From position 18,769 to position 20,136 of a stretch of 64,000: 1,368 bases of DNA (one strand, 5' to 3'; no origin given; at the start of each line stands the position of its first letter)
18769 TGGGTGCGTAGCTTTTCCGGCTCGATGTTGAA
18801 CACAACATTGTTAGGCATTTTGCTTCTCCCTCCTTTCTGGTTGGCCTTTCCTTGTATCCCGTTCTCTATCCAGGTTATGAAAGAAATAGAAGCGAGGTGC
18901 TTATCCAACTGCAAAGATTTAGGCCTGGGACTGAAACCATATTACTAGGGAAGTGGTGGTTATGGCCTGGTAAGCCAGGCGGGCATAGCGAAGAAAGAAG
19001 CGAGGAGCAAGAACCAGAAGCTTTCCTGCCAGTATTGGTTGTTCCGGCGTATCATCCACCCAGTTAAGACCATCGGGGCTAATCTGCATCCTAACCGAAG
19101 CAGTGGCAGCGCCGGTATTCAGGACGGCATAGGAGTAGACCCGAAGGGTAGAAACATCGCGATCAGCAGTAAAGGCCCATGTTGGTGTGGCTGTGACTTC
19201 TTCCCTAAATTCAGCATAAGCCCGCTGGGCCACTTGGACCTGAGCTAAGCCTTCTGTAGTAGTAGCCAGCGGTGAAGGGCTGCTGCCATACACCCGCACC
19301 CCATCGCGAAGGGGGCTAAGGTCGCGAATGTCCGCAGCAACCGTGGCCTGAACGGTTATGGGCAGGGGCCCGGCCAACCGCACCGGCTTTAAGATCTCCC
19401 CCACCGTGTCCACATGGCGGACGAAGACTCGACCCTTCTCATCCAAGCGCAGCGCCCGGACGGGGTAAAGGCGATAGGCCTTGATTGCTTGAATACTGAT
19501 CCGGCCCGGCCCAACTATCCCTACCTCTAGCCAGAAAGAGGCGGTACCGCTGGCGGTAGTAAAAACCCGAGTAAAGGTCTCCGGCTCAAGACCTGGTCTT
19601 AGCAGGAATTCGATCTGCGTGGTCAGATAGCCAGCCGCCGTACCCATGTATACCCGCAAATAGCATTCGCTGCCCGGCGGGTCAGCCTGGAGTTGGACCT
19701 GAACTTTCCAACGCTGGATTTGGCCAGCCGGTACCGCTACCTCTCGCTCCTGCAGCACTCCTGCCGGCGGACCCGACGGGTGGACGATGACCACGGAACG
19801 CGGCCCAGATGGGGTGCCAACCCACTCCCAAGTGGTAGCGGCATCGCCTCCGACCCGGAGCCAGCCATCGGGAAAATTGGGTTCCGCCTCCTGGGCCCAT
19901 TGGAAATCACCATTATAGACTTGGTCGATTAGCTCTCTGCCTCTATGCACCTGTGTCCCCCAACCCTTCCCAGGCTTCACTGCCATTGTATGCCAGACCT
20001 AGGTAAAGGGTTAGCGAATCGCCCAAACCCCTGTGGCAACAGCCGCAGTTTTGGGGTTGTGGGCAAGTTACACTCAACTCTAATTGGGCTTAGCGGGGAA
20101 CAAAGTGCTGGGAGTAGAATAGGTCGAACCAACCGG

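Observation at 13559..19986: Operon of two paralogous repeat proteins followed by two giant GT2-TPR glycosyltransferases (three GT2 domains in total)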

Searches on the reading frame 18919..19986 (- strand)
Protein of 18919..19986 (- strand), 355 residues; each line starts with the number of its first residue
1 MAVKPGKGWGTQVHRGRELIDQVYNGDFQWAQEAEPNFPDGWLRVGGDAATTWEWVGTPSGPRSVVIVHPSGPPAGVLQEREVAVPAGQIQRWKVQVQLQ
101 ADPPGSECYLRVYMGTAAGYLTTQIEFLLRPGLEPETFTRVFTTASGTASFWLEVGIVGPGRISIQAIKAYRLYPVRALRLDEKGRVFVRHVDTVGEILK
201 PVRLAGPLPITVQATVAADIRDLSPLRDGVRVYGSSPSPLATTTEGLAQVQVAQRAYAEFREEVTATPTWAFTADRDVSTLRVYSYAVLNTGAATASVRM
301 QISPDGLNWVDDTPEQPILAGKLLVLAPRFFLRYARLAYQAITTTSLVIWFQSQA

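Call 3: search_protein_families(library=pfam, proteins=[window:18919-19986:-], max_evalue=0.01)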
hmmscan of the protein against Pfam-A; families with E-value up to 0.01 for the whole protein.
window:18919-19986:- (355 aa): 1 family
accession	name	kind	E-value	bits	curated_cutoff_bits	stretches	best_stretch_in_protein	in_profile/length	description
PF19912.4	DUF6385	-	4.8e-27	94.3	26.8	1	277-354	1-81/82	Domain of unknown function (DUF6385)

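Call 4: search_protein_families(library=ncbifam, proteins=[window:18919-19986:-], max_evalue=0.01)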
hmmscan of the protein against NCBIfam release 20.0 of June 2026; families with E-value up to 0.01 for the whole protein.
window:18919-19986:- (355 aa): 0 families

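Call 24: search_protein_families(library=phrogs, proteins=[window:18919-19986:-], max_evalue=0.01)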
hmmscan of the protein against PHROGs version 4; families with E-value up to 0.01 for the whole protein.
window:18919-19986:- (355 aa): 0 families

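Call 39: find_homologous_proteins(query=window:18919-19986:-, max_evalue=0.001)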
Query window:18919-19986:- (355 aa): 41 proteins with E <= 0.001 among 6531 candidates.
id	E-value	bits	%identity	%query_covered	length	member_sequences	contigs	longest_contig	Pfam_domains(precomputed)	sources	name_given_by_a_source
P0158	3.3e-232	788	99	100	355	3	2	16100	PF19912.5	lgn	-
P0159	2.2e-186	637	79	100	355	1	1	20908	PF19912.5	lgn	-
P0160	5.0e-139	481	65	95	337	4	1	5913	PF19912.5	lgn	-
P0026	6.2e-136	471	61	96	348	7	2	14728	PF19912.5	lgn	-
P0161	3.9e-133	462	64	94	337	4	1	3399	PF19912.5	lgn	-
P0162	6.3e-130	452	63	94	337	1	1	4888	PF19912.5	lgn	-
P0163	3.4e-129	449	59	95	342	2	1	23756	PF19912.5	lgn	-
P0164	8.3e-129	448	58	97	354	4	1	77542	PF19912.5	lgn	-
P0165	2.0e-112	394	55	94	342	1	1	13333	PF19912.5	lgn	-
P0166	1.0e-106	375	52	97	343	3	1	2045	PF19912.5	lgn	-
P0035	1.2e-106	375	53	95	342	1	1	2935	PF19912.5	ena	-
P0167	9.4e-106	372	61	82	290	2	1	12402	PF19912.5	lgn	-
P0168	8.5e-105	369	51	96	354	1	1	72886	PF19912.5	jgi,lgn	jgi:hypothetical protein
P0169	4.4e-104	367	49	94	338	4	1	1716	PF19912.5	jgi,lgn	-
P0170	4.3e-102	360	52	94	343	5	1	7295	PF19912.5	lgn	-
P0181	3.7e-97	344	46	95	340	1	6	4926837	PF19912.5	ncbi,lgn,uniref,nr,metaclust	ncbi:hypothetical protein Desaci_0595 [Desulfosporosinus acidiphilus SJ4]|uniref:DUF6385 domain-cont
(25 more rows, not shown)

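Call 40: find_encoding_contigs(protein=P0181, flank=10000, max_places=1)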
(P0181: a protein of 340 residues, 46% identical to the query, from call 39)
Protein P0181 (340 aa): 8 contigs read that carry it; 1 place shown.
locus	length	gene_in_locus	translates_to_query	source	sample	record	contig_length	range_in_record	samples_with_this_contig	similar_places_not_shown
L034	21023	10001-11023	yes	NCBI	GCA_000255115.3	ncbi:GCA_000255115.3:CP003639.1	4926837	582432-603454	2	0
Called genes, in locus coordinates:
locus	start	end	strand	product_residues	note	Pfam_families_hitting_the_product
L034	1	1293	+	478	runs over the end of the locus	PF07690:MFS_1, PF00083:Sugar_tr (weak)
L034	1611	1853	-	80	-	-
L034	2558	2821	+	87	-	-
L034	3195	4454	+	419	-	PF00909:Ammonium_transp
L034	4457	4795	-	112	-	PF00543:P-II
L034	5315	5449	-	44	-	-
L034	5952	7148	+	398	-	PF01837:HcyBio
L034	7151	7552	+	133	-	PF09383:NIL, PF13237:Fer4_10, PF00037:Fer4, PF14697:Fer4_21, PF12838:Fer4_7, PF13187:Fer4_9 (weak), PF00037:Fer4 (weak), PF12837:Fer4_6 (weak), +2 more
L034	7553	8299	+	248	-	PF27030:AbpE_bact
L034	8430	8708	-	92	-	-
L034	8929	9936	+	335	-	PF19912:DUF6385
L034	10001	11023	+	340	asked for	PF19912:DUF6385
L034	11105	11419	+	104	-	-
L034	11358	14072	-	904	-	PF00535:Glycos_transf_2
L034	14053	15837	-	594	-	PF00535:Glycos_transf_2, PF00515:TPR_1 (faint), PF07719:TPR_2 (faint)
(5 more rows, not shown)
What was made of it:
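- It also holds in Desulfosporosinus acidiphilus (call 40).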

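Call 48: predict_structure(alignment_id=A5)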
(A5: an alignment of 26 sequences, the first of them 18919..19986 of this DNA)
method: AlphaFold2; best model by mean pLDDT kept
length: 355 residues; sequences in the alignment: 26
mean_pLDDT: 75.9   pTM: 0.49
mean pLDDT of the five models: 75.9, 74.9, 74.8, 73.9, 73.3
residues with pLDDT >= 90: 182; 70-90: 69; 50-70: 8; < 50: 96
segments of 3 or more residues with pLDDT < 50: 1-16, 176-255
pLDDT, mean of each block of 10 residues (from residue 1): 31 51 92 86 95 87 91 96 89 92 95 92 92 94 86 96 97 58 40 31 33 29 33 39 40 56 96 89 87 97 90 95 89 90 97 79
secondary structure, 60 per line:
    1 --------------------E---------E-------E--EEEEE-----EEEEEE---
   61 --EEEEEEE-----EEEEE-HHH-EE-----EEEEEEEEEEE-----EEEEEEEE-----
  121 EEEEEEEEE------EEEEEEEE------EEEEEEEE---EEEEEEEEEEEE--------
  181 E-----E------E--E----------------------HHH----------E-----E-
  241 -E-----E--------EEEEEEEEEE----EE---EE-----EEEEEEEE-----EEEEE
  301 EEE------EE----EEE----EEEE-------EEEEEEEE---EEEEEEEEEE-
elements in order: E42-46 E52-57 E63-69 E75-79 E92-102 E108-115 E121-129 E136-143 E150-157 E161-172 E257-266 E283-290 E296-303 E316-318 E323-326 E334-341 E345-354

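Call 50: fold_search(model_id=the predicted structure, library=pdb)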
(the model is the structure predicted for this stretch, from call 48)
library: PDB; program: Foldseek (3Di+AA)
matches with E <= 10: 1953; with E <= 0.001: 356
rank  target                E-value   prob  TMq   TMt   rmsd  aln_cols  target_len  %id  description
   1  4w8j                  9.8e-09  1.00  0.30  0.12  20.9       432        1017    9  Structure of the full-length insecticidal protein Cry1Ac reveals intriguing details of toxin packaging into in vivo form (released 2014-09-17)
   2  6tfj_A                1.1e-08  1.00  0.29  0.14  13.7       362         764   10  Vip3Aa protoxin structure (released 2020-08-12)
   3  4d0q                  1.7e-08  1.00  0.33  0.67   4.5       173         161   16  Hyaluronan Binding Module of the Streptococcal Pneumoniae Hyaluronate Lyase (released 2014-08-06)
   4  6tfk_A                1.7e-08  1.00  0.29  0.16  13.4       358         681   10  Vip3Aa toxin structure (released 2020-08-12)
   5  2y64_A                1.9e-08  1.00  0.35  0.69   4.3       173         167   14  Xylopentaose binding mutated (X-2 L110F) CBM4-2 Carbohydrate Binding Module from a Thermostable Rhodothermus marinus X (released 2012-03-07)
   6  4xup_A                1.9e-08  1.00  0.32  0.34  16.5       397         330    6  Structure of the N-terminal CBM22-1-CBM22-2 tandem domain from Paenibacillus barcinonensis Xyn10C (released 2015-06-03)
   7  9h99                  2.1e-08  1.00  0.29  0.11  19.5       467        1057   10  Native structure of the full-length pesticidal protein Cry1Ca18 at pH7, from crystals formed in vivo (released 2025-11-12)
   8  4xup_D                2.2e-08  1.00  0.33  0.36  14.5       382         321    9  Structure of the N-terminal CBM22-1-CBM22-2 tandem domain from Paenibacillus barcinonensis Xyn10C (released 2015-06-03)
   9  5w6h_A                3.5e-08  1.00  0.35  0.19   3.3       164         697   14  Crystal structure of Bacteriophage CBA120 tailspike protein 4 enzymatically active domain (TSP4dN, orf213) (released 2018-10-24)
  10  9qxq                  3.5e-08  1.00  0.29  0.11  19.9       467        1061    9  native structure of full-length pesticidal protein Cry1Ca18 at pH9, from crystals formed in vivo (released 2026-02-11)
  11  6vls_D                4.5e-08  1.00  0.29  0.12  14.0       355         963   10  Structure of C-terminal fragment of Vip3A toxin (released 2020-07-22)
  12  8w7n                  4.8e-08  1.00  0.29  0.11  18.6       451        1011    9  Crystal structure of the in-cell Cry1Aa purified from Bacillus thuringiensis (released 2024-03-06)
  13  4xup_F                5.9e-08  1.00  0.31  0.34  16.6       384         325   10  Structure of the N-terminal CBM22-1-CBM22-2 tandem domain from Paenibacillus barcinonensis Xyn10C (released 2015-06-03)
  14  1k42_MODEL_1_A        6.2e-08  1.00  0.34  0.66   4.3       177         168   16  The Solution Structure of the CBM4-2 Carbohydrate Binding Module from a Thermostable Rhodothermus marinus Xyla (released 2002-05-29)
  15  2zey_A                6.6e-08  1.00  0.31  0.70   4.6       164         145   15  Family 16 carbohydrate binding module (released 2008-03-04)
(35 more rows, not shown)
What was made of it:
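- On CBM4/16/22-like beta-jelly-roll (galactose-binding-like fold): The fold match is met (TM normalised to target about 0.66-0.73, E about 1e-8; call 50).
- Checked: Foldseek matches CBM4-2, CBM16 and CBM22 with TM about 0.7 (calls 48, 50).
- Paralog A has a CBM4/16/22-like head (call 50). The CBM-like head also matches tailspike, Cry and Vip3 domains (call 50).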

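Call 75: find_related_loci(query=A5, collection=metagenome_contigs, flank=8000)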
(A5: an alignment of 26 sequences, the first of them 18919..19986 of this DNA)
Query A5 (355 aa) in metagenome_contigs; peptide patterns used: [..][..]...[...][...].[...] (x = any residue, [..] = any of these).
67 stretches matched a pattern; 14 encode a relative of the query (tblastn E <= 1e-3); 14 distinct loci.
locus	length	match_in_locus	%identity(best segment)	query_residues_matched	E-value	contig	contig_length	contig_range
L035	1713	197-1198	50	21-355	2e-117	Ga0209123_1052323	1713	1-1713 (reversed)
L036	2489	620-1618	49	21-354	2e-112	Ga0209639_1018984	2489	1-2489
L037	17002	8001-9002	50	21-355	2e-107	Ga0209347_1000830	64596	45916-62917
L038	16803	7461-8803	48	9-354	2e-106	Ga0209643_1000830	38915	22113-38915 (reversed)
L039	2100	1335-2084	66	18-267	4e-111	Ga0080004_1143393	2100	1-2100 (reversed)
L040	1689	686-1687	49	21-355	2e-110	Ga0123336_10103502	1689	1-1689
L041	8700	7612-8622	46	19-354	4e-103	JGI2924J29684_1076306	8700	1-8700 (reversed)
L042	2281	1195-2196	48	21-355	5e-107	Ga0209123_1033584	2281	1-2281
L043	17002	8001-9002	46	21-355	1e-101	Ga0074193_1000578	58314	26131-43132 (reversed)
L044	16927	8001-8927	45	16-355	9e-90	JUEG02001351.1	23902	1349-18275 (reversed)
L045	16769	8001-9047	36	13-354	5e-75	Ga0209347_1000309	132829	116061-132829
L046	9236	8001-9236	37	21-354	2e-65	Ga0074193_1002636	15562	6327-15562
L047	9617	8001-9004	50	21-354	1e-90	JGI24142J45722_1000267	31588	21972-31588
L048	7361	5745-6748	50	21-354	2e-90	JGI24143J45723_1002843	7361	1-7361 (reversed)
